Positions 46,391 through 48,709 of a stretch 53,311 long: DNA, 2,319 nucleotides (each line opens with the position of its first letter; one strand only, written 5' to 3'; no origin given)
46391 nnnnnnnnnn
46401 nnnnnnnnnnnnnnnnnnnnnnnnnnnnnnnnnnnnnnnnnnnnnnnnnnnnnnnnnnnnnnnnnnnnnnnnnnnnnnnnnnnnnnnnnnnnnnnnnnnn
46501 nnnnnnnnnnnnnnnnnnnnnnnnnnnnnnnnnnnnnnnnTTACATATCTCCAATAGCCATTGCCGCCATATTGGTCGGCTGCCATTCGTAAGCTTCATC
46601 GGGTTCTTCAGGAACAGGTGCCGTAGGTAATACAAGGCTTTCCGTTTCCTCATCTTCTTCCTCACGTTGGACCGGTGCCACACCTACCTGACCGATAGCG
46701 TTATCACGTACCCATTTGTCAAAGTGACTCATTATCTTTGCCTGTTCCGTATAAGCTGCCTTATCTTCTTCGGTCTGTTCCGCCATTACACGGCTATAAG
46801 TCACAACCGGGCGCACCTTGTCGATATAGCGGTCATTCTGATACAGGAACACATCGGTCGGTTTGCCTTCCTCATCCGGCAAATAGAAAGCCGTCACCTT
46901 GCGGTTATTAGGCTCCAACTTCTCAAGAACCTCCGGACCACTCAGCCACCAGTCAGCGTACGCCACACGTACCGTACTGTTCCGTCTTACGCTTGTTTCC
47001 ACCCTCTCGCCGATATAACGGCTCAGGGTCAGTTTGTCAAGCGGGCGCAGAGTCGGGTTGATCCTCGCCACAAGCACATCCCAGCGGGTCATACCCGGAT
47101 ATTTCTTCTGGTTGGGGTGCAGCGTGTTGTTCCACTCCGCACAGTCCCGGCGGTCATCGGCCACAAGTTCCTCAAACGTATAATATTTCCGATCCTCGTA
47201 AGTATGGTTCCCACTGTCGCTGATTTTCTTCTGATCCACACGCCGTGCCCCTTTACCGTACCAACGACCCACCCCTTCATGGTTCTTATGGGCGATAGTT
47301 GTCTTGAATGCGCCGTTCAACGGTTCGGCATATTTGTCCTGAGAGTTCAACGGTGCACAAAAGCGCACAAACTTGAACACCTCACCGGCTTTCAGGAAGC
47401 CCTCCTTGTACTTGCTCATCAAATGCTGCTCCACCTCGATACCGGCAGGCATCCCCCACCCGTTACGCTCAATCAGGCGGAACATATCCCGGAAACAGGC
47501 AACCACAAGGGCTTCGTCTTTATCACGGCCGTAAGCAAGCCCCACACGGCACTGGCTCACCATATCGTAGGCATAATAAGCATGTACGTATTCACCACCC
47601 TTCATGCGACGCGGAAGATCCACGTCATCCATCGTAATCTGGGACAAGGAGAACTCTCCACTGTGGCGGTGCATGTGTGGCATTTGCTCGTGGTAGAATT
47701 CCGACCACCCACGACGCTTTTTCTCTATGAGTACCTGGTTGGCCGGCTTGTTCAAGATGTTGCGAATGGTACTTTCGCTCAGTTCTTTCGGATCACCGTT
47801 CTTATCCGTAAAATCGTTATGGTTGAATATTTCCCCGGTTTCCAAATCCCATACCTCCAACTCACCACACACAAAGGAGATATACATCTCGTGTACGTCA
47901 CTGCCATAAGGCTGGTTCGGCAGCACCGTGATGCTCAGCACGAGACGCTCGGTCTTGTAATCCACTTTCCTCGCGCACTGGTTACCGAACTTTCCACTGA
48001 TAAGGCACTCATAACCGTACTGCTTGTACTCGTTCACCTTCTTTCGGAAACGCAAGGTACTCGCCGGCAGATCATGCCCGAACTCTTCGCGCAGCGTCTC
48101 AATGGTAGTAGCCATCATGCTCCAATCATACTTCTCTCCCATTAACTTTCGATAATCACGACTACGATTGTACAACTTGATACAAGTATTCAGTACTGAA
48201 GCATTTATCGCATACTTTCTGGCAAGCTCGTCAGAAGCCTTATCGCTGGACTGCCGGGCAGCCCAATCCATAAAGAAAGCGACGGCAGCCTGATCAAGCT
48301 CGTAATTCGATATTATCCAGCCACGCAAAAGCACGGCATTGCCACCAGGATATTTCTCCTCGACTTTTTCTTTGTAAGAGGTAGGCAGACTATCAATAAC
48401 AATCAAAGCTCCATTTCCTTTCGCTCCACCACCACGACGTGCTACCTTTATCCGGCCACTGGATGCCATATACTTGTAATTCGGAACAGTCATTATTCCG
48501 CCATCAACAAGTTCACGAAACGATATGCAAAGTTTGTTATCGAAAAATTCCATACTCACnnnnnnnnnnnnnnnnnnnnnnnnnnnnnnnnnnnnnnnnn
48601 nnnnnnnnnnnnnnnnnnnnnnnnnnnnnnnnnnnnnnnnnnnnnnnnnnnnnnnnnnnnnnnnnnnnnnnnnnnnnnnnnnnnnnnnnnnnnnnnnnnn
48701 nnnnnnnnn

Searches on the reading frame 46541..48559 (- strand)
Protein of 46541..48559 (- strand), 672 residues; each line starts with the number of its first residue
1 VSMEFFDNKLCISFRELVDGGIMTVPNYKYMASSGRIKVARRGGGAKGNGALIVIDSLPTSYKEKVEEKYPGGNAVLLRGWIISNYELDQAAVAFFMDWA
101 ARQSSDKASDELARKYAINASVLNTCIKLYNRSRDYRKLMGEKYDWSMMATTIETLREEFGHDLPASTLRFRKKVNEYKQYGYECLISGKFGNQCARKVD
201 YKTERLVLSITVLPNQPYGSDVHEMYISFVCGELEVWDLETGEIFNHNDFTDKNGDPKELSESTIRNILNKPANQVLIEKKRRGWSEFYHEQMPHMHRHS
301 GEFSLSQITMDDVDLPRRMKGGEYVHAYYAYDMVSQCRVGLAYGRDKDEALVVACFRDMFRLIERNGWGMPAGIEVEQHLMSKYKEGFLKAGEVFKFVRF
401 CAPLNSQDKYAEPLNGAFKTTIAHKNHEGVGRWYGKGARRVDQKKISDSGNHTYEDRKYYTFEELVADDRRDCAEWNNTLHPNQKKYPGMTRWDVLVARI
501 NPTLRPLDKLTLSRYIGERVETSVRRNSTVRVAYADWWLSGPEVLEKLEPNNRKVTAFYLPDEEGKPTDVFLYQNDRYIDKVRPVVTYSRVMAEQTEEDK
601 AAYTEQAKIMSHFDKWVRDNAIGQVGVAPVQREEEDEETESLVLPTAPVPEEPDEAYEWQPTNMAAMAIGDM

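Call 54: search_protein_families(library=phrogs, proteins=[window:46541-48559:-], max_evalue=0.00001)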
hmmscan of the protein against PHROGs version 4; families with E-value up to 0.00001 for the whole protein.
window:46541-48559:- (672 aa): 1 family
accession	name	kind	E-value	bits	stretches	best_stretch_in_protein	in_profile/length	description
phrog_310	-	integration and excision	4.3e-53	182.2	1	3-651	1-607/696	transposase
